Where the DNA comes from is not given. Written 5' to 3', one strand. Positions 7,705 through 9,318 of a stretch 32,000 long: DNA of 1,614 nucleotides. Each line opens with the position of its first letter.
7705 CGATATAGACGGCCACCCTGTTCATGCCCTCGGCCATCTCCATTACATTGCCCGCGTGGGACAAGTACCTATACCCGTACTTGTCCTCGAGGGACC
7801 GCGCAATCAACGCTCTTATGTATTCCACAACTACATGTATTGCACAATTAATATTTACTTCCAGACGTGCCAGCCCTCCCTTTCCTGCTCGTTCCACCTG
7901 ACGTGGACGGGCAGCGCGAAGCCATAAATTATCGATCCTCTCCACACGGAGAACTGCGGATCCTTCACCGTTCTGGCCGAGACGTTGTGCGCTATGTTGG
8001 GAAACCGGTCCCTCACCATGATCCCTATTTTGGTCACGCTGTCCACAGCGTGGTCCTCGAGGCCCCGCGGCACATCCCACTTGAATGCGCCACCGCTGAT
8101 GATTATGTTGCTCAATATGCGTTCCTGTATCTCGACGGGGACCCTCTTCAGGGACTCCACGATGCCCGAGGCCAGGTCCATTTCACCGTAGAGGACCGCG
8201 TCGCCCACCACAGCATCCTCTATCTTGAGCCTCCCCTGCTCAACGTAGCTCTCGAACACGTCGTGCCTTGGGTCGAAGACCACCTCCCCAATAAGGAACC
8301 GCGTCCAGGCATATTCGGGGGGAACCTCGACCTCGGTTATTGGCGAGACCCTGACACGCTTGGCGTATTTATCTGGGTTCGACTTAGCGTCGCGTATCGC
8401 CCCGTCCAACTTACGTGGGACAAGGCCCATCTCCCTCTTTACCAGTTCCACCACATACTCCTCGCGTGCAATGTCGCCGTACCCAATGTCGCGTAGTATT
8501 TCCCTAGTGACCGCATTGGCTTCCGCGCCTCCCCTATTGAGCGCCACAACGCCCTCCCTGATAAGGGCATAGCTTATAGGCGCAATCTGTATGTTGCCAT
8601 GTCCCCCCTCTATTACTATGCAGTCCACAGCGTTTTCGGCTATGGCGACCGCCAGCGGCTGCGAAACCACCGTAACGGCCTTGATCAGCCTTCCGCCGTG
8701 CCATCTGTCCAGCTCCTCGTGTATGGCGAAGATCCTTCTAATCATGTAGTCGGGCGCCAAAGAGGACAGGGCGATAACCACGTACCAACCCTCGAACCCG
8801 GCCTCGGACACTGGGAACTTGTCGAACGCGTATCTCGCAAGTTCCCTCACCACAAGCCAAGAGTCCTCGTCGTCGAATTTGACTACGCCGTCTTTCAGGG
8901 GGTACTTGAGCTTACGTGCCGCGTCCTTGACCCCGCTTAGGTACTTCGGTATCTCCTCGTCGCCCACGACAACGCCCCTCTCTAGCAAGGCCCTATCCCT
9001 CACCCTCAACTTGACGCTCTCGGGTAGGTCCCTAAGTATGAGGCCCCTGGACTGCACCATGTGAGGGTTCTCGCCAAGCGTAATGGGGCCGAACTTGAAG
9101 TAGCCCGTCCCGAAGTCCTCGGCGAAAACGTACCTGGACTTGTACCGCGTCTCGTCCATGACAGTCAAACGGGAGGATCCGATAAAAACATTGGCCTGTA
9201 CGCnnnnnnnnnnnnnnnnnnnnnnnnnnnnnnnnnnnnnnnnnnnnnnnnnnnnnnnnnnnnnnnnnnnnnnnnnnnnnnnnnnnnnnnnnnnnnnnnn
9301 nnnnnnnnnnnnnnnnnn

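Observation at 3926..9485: Complete crenactin/arcadin (Arcade) cytoskeleton operon with six tightly packed genes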

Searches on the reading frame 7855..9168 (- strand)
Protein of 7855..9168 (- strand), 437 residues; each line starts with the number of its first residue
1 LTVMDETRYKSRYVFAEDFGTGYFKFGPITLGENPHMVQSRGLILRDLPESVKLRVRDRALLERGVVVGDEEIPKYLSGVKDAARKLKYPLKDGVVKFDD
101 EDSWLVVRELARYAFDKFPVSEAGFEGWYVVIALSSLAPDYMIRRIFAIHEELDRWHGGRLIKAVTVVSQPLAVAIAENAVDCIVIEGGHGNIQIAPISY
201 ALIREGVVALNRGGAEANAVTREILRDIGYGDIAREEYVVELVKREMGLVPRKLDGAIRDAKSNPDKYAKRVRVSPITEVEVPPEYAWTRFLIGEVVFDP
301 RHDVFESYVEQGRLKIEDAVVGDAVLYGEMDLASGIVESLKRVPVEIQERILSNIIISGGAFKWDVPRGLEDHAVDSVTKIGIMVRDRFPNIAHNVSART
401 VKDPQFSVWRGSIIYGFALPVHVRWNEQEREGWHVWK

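Call 3: search_protein_families(library=pfam, proteins=[window:7855-9168:-], max_evalue=1)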
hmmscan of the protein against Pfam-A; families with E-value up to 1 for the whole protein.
window:7855-9168:- (437 aa): 1 family
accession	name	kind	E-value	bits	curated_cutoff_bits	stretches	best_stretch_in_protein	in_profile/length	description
PF00022.25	Actin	-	4.2e-08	32.6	27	1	286-416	272-382/410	Actin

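Call 4: search_protein_families(library=ncbifam, proteins=[window:7855-9168:-], max_evalue=1)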
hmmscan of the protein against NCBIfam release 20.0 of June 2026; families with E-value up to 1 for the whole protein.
window:7855-9168:- (437 aa): 2 families
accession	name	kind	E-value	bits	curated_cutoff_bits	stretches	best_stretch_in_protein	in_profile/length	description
NF053560.1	crenactin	equivalog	4.2e-202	671.6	630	1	9-434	1-422/422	crenactin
NF040964.1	MamK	subfamily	2.7e-11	43.1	400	2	59-255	37-218/335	MamK family actin-like protein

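Call 9: search_solved_structures(query=window:7855-9168:-, max_evalue=0.001, show_alignments=1)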
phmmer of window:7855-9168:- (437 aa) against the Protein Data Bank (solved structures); distinct sequences matched with E-value up to 0.001: 2.
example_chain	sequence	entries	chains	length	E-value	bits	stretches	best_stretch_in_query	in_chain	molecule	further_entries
4cj7_A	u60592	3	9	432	1.1e-181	607.9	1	8-434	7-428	ACTIN/ACTIN FAMILY PROTEIN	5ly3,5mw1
4bql_A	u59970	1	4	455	1.4e-181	607.7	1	8-434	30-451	ACTIN/ACTIN FAMILY PROTEIN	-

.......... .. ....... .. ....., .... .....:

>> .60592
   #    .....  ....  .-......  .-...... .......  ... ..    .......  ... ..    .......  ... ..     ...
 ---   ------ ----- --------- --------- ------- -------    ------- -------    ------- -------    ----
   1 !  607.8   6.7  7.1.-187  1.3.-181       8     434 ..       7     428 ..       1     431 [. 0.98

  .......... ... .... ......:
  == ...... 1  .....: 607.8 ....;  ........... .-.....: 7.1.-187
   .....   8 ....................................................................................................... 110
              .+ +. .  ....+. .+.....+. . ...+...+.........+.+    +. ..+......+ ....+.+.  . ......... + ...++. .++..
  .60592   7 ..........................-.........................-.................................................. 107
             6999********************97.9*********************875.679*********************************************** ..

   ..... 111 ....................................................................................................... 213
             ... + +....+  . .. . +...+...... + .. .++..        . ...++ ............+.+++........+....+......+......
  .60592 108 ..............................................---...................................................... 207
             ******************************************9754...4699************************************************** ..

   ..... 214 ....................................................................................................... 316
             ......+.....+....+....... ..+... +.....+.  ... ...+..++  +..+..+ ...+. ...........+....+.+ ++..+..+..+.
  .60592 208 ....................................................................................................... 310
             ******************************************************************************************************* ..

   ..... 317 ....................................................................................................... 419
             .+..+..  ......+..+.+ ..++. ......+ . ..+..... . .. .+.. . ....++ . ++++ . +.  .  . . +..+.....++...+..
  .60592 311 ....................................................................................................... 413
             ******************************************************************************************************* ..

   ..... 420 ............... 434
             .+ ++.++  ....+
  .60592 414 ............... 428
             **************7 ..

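Call 11: find_related_loci(query=window:7855-9168:-, collection=genome_contigs, flank=10000)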
Query window:7855-9168:- (437 aa) in genome_contigs; peptide patterns used: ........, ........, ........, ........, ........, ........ (x = any residue, [..] = any of these).
44 stretches matched a pattern; 1 encode a relative of the query (tblastn E <= 1e-3); 1 distinct loci.
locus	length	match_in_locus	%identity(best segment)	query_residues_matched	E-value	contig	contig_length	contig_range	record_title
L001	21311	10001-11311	94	1-437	0e+0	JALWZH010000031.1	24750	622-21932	MAG: Thermoproteales archaeon isolate T2_metabat1_scaf2bin.089 T2_NODE_1574_length_24750_cov_3.952118, whole genome shot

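Call 15: find_homologous_proteins(query=window:7855-9168:-, max_evalue=1e-20)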
Query window:7855-9168:- (437 aa): 177 proteins with E <= 1e-20 among 8000 candidates; the best 120 are listed.
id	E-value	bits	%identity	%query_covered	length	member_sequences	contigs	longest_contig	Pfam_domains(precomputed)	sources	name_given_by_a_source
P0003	2.9e-288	974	100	99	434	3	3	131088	PF00022.26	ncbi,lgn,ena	-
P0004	4.6e-275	931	94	99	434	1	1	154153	PF00022.26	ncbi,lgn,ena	-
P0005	2.0e-259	879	87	100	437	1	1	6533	PF00022.26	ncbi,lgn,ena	-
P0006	5.1e-199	680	67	100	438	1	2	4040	PF00022.26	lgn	-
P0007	1.8e-194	665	66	99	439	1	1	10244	PF00022.26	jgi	-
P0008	4.0e-185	634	64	99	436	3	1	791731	PF00022.26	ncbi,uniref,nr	ncbi:heat-shock protein Hsp70 [Vulcanisaeta thermophila]|uniref:heat-shock protein Hsp70 n=1 Tax=Vul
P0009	1.0e-184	633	63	99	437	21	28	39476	PF00022.26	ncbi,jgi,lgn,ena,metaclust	jgi:crenactin|metaclust:\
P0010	2.1e-182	625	64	98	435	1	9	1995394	PF00022.26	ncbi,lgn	ncbi:MAG: heat-shock protein Hsp70 [Thermoproteus sp.]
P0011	1.1e-181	623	61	99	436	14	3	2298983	PF00022.26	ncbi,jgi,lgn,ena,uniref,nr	ncbi:actin/actin family protein [Vulcanisaeta moutnovskia 768-28]|uniref:Actin/actin family protein 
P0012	1.2e-181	623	62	99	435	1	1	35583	PF00022.26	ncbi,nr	ncbi:MAG: heat-shock protein Hsp70 [Vulcanisaeta sp.]|nr:heat-shock protein Hsp70 [Vulcanisaeta sp.]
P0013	1.6e-181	622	62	99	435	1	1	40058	PF00022.26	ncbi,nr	ncbi:MAG: heat-shock protein Hsp70 [Vulcanisaeta sp.]|nr:heat-shock protein Hsp70 [Vulcanisaeta sp.]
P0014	2.0e-181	622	62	99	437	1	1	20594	PF00022.26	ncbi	-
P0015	6.5e-181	620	62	99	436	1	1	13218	PF00022.26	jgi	jgi:crenactin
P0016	4.0e-180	618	60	99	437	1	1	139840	PF00022.26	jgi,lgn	-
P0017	4.0e-180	618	61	99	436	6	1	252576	PF00022.26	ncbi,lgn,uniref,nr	ncbi:heat-shock protein Hsp70 [Vulcanisaeta sp. JCM 16159]|uniref:heat-shock protein Hsp70 n=1 Tax=V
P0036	4.9e-177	608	62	98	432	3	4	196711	PF00022.26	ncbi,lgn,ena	ncbi:MAG: heat-shock protein Hsp70 [Pyrobaculum sp.]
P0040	3.3e-176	605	62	98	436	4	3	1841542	PF00022.26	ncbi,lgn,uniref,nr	ncbi:heat-shock protein Hsp70 [Thermoproteus tenax]|uniref:Actin/Hsp70 superfamily enzyme n=1 Tax=Th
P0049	8.8e-169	580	59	100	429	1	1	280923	PF00022.26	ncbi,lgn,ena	-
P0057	3.2e-161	555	55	98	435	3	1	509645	PF00022.26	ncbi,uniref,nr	ncbi:actin/actin family protein [Thermocladium modestius]|uniref:Actin/actin family protein n=1 Tax=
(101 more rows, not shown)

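Call 17: find_encoding_contigs(protein=P0036, flank=10000, max_places=1)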
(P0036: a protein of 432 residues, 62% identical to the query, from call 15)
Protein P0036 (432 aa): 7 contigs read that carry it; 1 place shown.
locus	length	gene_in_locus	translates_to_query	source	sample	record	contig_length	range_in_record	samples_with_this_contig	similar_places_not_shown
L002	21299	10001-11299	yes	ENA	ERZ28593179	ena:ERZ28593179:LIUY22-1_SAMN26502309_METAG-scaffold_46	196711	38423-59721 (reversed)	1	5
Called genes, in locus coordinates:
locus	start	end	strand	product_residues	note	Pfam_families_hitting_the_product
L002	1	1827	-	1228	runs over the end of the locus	-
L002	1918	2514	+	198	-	-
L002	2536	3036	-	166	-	PF01467:CTP_transf_like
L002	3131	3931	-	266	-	PF00491:Arginase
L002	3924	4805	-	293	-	PF01545:Cation_efflux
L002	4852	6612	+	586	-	PF00587:tRNA-synt_2b (faint), PF03129:HGTP_anticodon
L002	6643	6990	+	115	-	-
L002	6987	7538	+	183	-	PF02778:tRNA_int_endo_N, PF01974:tRNA_int_endo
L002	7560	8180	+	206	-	-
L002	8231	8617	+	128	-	PF00011:HSP20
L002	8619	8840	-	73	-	PF13717:Zn_ribbon_4 (faint), PF24441:DUF7560 (faint)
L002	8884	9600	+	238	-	PF00881:Nitroreductase, PF14512:TM1586_NiRdase (faint)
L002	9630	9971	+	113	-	PF18653:Arcadin_1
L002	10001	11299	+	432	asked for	PF00022:Actin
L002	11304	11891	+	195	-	-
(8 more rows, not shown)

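Call 18: find_encoding_contigs(protein=P0040, flank=10000, max_places=1)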
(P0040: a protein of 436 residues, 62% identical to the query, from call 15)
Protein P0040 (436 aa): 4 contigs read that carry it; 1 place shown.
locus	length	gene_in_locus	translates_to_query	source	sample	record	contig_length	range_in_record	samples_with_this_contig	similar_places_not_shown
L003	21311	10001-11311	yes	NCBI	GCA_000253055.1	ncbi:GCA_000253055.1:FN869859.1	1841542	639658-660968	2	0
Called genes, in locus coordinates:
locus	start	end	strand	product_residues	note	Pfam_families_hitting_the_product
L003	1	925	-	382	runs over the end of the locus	PF01472:PUA, PF01189:Methyltr_RsmB-F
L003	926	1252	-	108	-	-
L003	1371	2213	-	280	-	PF01008:IF-2B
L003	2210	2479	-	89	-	-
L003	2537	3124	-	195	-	-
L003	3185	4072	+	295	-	PF10120:ThiN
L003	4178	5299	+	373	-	PF02518:HATPase_c, PF13589:HATPase_c_3, PF09239:Topo-VIb_trans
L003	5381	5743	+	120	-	PF09239:Topo-VIb_trans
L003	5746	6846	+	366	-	PF04406:TP6A_N, PF20768:Topo_VI_alpha (weak), PF21180:TOP6A-Spo11_Toprim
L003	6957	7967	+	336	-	PF04014:MazE_antitoxin, PF01895:PhoU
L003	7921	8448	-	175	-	-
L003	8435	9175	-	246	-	-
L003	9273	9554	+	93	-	PF01918:Alba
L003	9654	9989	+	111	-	PF18653:Arcadin_1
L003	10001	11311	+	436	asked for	PF00022:Actin (faint)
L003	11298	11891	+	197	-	-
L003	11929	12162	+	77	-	-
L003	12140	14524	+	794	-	PF02463:SMC_N, PF13175:AAA_15 (weak), PF13476:AAA_23, PF13555:AAA_29 (faint), PF06419:COG6_N (faint), PF13304:AAA_21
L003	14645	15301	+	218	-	-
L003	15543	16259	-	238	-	PF01978:TrmB, PF09339:HTH_IclR (weak), PF12840:HTH_20 (weak), PF13404:HTH_AsnC-type (weak), PF13412:HTH_24, PF25212:HVO_A0114 (faint), PF21476:PF0610-like_N (weak)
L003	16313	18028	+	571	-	PF23545:Zn_ribbon_HMPTM, PF04055:Radical_SAM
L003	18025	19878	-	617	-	PF06103:DUF948 (faint)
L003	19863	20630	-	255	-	PF00005:ABC_tran, PF13304:AAA_21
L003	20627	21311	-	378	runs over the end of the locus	PF12704:MacB_PCD, PF02687:FtsX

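Call 19: find_encoding_contigs(protein=P0008, flank=10000, max_places=1)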
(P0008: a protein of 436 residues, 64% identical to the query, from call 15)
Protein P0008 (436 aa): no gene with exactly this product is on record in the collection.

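Call 23: search_protein_families(library=pfam, proteins=[L003:14645-15301:+, L003:11929-12162:+, L003:11298-11891:+], max_evalue=0.1)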
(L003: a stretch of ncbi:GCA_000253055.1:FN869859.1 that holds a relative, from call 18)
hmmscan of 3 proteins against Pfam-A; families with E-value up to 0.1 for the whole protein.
L003:14645-15301:+ (218 aa): 0 families

L003:11929-12162:+ (77 aa): 2 families
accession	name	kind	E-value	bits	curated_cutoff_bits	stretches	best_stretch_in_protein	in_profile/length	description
PF01145.31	Band_7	-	0.012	16.1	23.6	1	22-75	91-140/176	SPFH domain / Band 7 family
PF11691.13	DUF3288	-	0.018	15.5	25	1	52-76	41-65/89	Protein of unknown function (DUF3288)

L003:11298-11891:+ (197 aa): 2 families
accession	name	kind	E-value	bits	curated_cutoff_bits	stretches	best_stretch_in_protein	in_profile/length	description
PF03395.19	Pox_P4A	-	0.033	12.3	25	0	122-167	714-759/882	Poxvirus P4A protein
PF20926.3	Htt_N-HEAT_1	-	0.045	14.6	31.2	0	128-155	19-46/152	Huntingtin, N-terminal HEAT 1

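Call 24: find_encoding_contigs(protein=P0005, flank=10000, max_places=1)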
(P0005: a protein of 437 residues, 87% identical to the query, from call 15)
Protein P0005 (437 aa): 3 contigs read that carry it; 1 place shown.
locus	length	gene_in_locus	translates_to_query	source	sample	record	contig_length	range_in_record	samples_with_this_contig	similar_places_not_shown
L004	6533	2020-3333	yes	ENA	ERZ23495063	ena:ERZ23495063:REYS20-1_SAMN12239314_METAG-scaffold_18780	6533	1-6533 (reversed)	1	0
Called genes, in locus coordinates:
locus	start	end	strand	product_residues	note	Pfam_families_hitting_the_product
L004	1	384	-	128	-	?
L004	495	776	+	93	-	PF01918:Alba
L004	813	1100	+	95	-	-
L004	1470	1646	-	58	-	-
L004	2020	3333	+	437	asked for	PF00022:Actin (weak)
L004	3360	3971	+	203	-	-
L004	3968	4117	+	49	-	-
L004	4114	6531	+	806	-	?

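Call 25: find_encoding_contigs(protein=P0007, flank=10000, max_places=1)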
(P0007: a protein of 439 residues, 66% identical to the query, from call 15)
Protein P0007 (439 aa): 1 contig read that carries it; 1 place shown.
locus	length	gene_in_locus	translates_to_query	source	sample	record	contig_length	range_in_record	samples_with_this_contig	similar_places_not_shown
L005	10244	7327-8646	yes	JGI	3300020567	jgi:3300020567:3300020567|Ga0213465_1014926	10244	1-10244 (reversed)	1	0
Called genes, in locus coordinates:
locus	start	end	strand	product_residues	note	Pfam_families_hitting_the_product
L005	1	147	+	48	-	?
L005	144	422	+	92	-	PF14947:HTH_45, PF01978:TrmB (weak)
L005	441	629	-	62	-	PF17209:Hfq (faint)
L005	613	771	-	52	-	-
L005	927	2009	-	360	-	PF01494:FAD_binding_3, PF04820:Trp_halogenase (faint), PF13450:NAD_binding_8 (faint), PF22578:GGR_cat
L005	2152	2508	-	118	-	PF02635:DsrE, PF13686:DrsE_2 (faint)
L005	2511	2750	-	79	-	PF01206:TusA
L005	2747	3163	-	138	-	PF02635:DsrE (weak), PF13686:DrsE_2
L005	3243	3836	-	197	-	-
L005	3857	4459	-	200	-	PF02463:SMC_N (faint), PF13476:AAA_23, PF00005:ABC_tran, PF13304:AAA_21 (faint)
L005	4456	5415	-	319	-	PF01578:Cytochrom_C_asm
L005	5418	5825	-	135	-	-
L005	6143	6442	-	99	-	-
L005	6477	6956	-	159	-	-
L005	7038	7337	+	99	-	-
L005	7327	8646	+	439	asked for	PF00022:Actin (faint)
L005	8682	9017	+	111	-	PF18653:Arcadin_1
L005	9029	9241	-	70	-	-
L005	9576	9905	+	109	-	PF00338:Ribosomal_S10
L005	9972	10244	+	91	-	?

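Call 26: find_encoding_contigs(protein=P0011, flank=10000, max_places=1)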
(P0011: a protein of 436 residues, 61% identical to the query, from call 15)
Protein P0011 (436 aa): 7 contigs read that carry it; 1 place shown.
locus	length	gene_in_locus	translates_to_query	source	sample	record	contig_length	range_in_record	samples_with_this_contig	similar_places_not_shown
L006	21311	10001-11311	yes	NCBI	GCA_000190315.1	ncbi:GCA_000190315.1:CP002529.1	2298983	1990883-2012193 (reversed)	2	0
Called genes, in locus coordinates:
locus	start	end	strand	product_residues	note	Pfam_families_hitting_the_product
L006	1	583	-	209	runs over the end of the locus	PF00924:MS_channel_2nd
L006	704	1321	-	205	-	PF02581:TMP-TENI, PF03060:NMO (faint)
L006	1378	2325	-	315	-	PF00248:Aldo_ket_red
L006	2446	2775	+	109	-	PF03091:CutA1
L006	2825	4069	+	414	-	PF01676:Metalloenzyme, PF10143:PhosphMutase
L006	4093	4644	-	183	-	PF00583:Acetyltransf_1, PF13508:Acetyltransf_7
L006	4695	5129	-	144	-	-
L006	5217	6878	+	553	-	PF00118:Cpn60_TCP1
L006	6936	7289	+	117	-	PF01192:RNA_pol_Rpb6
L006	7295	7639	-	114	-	PF18653:Arcadin_1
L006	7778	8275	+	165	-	-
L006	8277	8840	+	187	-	PF00025:Arf, PF08477:Roc, PF09439:SRPRB (weak), PF03029:ATP_bind_1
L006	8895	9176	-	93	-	PF01918:Alba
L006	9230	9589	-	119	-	-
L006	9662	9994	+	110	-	-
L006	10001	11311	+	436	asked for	PF00022:Actin (weak)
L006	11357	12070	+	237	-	PF10046:BLOC1_2 (faint)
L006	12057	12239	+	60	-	-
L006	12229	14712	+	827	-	PF02463:SMC_N, PF13166:AAA_13 (faint), PF13175:AAA_15 (faint), PF13476:AAA_23, PF13304:AAA_21 (faint)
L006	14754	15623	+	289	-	PF00701:DHDPS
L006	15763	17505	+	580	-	-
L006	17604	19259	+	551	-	-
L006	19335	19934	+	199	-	PF01949:Endo_dU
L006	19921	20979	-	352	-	-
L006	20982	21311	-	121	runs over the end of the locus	-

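Call 27: find_encoding_contigs(protein=P0057, flank=10000, max_places=1)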
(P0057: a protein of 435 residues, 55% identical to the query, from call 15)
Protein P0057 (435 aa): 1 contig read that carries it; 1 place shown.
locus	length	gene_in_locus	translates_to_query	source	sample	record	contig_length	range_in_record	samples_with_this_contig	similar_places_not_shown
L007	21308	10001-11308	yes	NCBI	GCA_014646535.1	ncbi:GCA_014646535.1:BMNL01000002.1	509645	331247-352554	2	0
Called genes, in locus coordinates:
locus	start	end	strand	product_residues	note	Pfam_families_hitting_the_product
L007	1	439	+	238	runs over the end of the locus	PF01411:tRNA-synt_2c (weak), PF07973:tRNA_SAD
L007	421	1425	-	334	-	PF17835:NOG1_N, PF01926:MMR_HSR1, PF02421:FeoB_N, PF06858:NOG1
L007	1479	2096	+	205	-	PF00227:Proteasome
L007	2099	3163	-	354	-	PF04055:Radical_SAM, PF08608:Wyosine_form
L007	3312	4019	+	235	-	PF02732:ERCC4, PF14520:HHH_5 (faint)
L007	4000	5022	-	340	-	PF01137:RTC, PF05189:RTC_insert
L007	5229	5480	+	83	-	-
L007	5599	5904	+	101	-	PF00125:Histone, PF00808:CBFD_NFYB_HMF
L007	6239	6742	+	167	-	PF00025:Arf (weak), PF00071:Ras, PF01926:MMR_HSR1, PF03029:ATP_bind_1 (faint), PF08477:Roc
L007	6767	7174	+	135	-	-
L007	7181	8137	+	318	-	-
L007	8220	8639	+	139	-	PF00582:Usp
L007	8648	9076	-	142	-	PF01951:Archease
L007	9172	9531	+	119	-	PF03259:Robl_LC7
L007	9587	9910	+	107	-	-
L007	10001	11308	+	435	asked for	PF00022:Actin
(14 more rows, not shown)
